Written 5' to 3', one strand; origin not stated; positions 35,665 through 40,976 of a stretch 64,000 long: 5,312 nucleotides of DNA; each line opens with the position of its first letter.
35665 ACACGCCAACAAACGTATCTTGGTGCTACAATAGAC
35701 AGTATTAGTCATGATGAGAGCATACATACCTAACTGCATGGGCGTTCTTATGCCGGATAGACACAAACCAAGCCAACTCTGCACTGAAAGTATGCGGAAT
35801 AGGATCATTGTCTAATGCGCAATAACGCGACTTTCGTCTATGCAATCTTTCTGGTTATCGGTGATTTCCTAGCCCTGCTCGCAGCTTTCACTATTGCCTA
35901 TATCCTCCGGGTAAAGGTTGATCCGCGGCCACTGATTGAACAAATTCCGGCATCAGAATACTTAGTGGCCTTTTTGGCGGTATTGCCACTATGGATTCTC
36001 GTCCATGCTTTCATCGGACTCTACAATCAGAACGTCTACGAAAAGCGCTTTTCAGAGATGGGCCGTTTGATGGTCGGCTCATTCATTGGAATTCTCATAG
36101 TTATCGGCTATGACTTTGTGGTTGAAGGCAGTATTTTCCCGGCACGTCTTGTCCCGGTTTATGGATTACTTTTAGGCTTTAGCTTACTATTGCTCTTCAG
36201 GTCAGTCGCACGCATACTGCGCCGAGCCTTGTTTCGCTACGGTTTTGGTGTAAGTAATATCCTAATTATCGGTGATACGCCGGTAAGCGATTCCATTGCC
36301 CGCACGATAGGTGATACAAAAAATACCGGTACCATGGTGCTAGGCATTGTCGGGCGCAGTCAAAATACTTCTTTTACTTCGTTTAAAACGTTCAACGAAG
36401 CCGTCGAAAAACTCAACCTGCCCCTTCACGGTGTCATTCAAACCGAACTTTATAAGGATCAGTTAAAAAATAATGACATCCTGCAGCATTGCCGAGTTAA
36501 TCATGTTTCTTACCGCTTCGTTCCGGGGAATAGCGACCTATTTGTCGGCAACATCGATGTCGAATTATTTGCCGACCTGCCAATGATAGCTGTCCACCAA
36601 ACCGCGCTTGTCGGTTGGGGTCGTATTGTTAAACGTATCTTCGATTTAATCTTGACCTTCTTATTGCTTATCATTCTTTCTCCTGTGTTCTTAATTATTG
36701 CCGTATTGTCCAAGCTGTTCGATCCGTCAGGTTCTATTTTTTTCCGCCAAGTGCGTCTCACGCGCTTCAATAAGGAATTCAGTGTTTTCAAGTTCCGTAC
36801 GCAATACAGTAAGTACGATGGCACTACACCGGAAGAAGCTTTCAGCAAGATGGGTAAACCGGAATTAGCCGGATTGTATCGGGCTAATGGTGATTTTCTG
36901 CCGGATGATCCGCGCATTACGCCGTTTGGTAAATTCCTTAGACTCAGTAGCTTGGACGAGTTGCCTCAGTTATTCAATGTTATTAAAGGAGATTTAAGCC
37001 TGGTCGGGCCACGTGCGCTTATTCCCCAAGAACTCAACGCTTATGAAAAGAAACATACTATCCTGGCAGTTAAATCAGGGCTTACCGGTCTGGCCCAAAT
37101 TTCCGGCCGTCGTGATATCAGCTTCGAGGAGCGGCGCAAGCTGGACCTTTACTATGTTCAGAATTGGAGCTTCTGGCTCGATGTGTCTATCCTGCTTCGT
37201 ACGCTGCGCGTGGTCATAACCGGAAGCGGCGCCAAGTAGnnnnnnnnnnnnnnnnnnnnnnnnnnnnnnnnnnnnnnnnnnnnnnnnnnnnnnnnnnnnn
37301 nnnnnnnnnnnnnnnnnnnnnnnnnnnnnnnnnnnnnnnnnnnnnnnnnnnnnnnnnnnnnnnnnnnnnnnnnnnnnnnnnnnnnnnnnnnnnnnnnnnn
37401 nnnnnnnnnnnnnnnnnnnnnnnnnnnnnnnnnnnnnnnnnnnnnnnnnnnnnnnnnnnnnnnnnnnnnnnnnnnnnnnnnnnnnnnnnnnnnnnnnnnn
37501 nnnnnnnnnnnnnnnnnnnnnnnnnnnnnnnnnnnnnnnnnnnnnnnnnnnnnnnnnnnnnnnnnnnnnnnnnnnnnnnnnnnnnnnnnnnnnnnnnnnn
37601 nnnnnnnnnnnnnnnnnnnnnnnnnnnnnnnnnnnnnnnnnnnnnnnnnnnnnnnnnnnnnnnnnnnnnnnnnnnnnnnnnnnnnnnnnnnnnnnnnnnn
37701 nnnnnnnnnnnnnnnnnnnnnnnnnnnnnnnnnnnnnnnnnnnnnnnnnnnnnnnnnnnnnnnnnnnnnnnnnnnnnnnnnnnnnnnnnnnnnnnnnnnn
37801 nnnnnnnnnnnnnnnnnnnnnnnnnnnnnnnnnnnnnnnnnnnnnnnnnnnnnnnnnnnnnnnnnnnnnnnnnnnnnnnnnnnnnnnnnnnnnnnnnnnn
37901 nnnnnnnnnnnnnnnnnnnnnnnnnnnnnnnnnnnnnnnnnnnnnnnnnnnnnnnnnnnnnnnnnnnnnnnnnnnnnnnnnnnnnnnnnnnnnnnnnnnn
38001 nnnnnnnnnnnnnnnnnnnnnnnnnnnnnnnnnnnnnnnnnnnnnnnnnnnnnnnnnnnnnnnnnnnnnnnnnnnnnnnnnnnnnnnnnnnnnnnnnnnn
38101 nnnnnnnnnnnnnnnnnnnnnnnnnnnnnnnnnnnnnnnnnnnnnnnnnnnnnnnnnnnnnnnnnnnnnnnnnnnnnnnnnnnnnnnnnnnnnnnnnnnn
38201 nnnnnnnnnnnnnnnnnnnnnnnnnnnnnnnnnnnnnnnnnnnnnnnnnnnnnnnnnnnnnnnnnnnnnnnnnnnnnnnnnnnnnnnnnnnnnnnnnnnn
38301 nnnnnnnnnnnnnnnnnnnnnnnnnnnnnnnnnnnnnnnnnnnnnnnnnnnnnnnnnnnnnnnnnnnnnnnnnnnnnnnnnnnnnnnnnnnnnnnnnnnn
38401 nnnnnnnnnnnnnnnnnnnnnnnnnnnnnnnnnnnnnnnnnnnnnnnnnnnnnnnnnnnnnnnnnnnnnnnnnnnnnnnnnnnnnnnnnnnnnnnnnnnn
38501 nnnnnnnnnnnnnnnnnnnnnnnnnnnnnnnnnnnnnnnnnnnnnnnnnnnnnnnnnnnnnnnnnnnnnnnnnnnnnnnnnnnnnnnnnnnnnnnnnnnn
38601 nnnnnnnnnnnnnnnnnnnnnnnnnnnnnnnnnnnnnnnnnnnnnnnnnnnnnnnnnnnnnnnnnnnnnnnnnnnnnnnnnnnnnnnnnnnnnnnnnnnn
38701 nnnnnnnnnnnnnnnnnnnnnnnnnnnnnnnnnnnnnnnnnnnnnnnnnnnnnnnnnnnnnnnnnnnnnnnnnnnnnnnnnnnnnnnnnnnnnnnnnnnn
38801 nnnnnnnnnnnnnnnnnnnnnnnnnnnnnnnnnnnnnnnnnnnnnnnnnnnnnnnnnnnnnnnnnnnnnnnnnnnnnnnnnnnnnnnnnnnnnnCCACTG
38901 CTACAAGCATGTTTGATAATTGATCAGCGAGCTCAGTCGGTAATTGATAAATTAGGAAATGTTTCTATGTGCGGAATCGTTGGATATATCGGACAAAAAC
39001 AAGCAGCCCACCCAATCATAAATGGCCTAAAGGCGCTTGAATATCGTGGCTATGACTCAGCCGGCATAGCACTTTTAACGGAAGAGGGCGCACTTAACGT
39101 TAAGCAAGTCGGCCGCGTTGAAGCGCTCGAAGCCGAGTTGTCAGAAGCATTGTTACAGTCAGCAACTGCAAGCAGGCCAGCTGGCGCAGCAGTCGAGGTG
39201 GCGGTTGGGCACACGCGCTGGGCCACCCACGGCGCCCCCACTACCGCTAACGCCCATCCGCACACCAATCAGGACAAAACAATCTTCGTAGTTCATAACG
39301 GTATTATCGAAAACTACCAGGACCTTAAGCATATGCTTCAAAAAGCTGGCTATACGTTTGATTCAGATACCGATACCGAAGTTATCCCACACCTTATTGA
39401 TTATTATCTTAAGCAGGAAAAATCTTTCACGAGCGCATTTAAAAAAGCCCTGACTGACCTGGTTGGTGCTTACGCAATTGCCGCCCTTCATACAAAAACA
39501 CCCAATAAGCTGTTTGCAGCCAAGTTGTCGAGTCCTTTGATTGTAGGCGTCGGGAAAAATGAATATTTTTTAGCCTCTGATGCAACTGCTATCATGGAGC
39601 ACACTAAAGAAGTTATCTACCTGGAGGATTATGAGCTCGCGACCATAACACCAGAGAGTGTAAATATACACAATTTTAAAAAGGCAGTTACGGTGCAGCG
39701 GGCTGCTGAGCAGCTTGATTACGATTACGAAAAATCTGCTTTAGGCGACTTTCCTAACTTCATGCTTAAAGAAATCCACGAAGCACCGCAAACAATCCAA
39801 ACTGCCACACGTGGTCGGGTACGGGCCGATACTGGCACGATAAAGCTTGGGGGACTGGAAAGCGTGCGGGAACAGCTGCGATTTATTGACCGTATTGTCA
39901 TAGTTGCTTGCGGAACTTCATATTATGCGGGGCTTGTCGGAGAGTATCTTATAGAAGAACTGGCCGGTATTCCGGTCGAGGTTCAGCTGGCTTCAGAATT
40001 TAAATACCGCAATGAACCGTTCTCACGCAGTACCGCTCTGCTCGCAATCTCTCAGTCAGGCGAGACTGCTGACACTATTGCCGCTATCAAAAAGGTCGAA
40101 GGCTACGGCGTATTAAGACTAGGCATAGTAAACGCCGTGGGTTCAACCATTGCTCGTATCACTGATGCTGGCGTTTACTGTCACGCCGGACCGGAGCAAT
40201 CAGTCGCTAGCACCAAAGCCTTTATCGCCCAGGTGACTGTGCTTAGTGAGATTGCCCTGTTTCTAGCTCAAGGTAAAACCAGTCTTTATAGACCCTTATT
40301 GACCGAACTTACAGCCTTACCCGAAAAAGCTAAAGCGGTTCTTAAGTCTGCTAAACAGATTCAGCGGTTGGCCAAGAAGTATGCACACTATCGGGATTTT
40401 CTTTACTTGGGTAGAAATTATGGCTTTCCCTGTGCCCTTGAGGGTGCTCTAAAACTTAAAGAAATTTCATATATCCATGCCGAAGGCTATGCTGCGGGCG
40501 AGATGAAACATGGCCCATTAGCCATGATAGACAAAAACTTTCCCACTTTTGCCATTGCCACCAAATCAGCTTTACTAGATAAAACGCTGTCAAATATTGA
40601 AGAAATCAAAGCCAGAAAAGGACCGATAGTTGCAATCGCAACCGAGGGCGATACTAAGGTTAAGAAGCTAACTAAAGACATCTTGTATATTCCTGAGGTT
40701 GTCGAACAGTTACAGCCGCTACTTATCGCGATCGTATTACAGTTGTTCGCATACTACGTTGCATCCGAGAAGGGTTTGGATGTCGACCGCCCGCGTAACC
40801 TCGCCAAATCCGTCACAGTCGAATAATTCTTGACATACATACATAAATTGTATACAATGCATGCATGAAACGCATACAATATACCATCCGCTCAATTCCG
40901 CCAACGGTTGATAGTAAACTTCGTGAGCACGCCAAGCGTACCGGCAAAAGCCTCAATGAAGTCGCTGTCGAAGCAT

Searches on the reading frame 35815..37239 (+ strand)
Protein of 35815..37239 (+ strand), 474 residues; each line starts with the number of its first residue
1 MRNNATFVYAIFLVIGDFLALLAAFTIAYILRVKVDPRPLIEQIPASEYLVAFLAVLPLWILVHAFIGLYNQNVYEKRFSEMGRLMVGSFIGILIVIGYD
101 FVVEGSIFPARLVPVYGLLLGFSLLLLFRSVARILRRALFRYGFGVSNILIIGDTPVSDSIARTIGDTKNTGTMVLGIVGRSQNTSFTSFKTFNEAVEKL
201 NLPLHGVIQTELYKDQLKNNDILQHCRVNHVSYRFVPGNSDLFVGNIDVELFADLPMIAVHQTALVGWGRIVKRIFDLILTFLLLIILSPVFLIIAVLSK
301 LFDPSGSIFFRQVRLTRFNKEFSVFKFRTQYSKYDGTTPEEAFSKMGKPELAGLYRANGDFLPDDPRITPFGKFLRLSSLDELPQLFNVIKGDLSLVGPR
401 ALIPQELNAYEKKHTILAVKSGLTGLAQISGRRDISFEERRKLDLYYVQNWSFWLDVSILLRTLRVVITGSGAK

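Call 68: search_protein_families(library=pfam, proteins=[window:35815-37239:+], max_evalue=0.00001)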
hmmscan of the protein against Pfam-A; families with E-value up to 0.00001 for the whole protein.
window:35815-37239:+ (474 aa): 2 families
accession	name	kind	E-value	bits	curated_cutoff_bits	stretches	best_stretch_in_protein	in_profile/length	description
PF02397.22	Bac_transf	-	9.5e-58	195.1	27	1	273-468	1-178/179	Bacterial sugar transferase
PF13727.12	CoA_binding_3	-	6.4e-07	30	25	1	67-188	3-119/175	CoA-binding domain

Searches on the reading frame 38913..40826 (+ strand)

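Call 68: search_protein_families(library=pfam, proteins=[window:38913-40826:+], max_evalue=0.00001)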
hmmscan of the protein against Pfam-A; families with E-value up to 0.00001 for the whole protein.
window:38913-40826:+ (637 aa): 3 families
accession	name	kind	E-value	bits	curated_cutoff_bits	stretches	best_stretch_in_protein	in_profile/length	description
PF01380.27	SIS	-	6.3e-50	168.8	25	2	326-445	6-126/131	SIS domain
PF13522.11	GATase_6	-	3.2e-20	72.9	27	1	95-222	11-129/130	Glutamine amidotransferase domain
PF13537.11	GATase_7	-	5.8e-16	59.1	25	1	110-228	9-122/123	Glutamine amidotransferase domain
